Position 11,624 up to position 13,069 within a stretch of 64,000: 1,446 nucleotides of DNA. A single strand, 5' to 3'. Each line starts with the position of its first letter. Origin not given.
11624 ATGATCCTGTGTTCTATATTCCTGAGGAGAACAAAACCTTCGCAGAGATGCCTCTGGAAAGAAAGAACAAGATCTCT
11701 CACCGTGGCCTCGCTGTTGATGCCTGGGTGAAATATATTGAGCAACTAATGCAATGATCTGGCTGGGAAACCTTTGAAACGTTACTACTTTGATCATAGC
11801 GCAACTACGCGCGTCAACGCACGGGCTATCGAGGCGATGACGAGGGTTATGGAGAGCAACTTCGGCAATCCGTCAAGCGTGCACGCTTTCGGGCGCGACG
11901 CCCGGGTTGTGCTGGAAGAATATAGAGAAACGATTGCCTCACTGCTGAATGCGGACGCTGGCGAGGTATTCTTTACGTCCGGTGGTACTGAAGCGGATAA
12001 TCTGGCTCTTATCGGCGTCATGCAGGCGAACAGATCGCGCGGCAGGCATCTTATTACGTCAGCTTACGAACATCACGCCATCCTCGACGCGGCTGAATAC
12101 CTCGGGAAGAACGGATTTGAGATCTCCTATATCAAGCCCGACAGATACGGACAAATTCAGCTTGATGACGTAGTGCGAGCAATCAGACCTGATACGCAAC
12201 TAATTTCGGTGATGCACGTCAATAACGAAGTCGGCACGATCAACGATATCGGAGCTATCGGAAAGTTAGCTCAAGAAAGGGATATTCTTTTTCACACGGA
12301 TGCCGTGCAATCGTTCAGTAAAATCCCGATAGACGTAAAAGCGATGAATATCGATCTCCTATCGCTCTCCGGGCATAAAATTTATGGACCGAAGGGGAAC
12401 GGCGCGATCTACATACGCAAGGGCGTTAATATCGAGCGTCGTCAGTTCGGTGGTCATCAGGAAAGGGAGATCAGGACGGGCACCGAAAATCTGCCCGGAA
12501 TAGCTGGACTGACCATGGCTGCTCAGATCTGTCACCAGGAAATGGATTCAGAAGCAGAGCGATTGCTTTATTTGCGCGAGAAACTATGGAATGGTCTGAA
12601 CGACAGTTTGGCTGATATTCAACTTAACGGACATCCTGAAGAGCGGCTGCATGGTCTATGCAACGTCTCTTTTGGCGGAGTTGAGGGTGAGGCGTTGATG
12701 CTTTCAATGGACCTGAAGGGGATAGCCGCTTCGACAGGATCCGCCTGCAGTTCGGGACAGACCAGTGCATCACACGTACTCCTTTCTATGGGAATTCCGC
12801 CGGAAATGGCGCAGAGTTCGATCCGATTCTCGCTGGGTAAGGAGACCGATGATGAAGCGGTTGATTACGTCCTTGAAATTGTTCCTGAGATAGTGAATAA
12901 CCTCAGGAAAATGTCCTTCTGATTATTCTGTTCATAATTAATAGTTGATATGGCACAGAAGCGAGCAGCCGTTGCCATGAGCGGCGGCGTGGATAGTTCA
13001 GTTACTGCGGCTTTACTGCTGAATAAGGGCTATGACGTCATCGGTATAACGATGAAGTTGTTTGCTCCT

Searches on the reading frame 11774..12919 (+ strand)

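Call 72: search_protein_families(library=ncbifam, proteins=[window:11774-12919:+], max_evalue=1e-10)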
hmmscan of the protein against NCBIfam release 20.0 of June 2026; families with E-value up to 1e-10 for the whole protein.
window:11774-12919:+ (382 aa): 18 families
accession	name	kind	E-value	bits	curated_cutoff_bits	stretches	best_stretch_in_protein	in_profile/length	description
TIGR03402.1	FeS_nifS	equivalog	2.7e-146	487.2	530.75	1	5-381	2-377/379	cysteine desulfurase NifS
NF010611.0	PRK14012.1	equivalog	2.2e-124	415.5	548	1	5-381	8-386/406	IscS subfamily cysteine desulfurase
TIGR02006.1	IscS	equivalog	1.2e-122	409.8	643.2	1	4-381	5-382/402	IscS subfamily cysteine desulfurase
TIGR03235.1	DNA_S_dndA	equivalog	3.4e-109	365.4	480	1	5-354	1-353/353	cysteine desulfurase DndA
NF002806.0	PRK02948.1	subfamily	5.8e-106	354.7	304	1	5-378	3-376/381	IscS subfamily cysteine desulfurase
TIGR03403.1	nifS_epsilon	equivalog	3.2e-86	289.5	587.7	1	5-381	2-380/382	NifS family cysteine desulfurase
TIGR01977.1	am_tr_V_EF2568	hypoth_equivalog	7.3e-50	170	377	1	5-373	2-376/376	cysteine desulfurase family protein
TIGR01979.1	sufS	subfamily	6.2e-45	153.8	475.1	1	4-332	20-368/403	SufS family cysteine desulfurase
NF041166.1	f2_encap_cargo1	exception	3e-33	115.8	800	1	5-218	248-464/623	family 2A encapsulin nanocompartment cargo protein cysteine desulfurase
NF040779.1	Sec_lyase_SclA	exception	2.1e-30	105.9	525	1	5-374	2-377/378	selenocysteine lyase SclA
NF006791.0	PRK09295.1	equivalog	1.2e-26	93.7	661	1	5-218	26-242/406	cysteine desulfurase SufS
TIGR01976.1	am_tr_V_VC1184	hypoth_equivalog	1e-22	81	352.35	1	3-275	19-294/401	cysteine desulfurase-like protein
NF008126.0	PRK10874.1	equivalog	5.5e-22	78.4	607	1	4-254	21-290/401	cysteine desulfurase CsdA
TIGR03392.1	FeS_syn_CsdA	equivalog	3.6e-20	72.5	493.6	1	4-217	18-234/398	cysteine desulfurase CsdA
TIGR03812.1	tyr_de_CO2_Arch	equivalog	4.4e-14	52.1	299.4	1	9-181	27-195/375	tyrosine decarboxylase MfnA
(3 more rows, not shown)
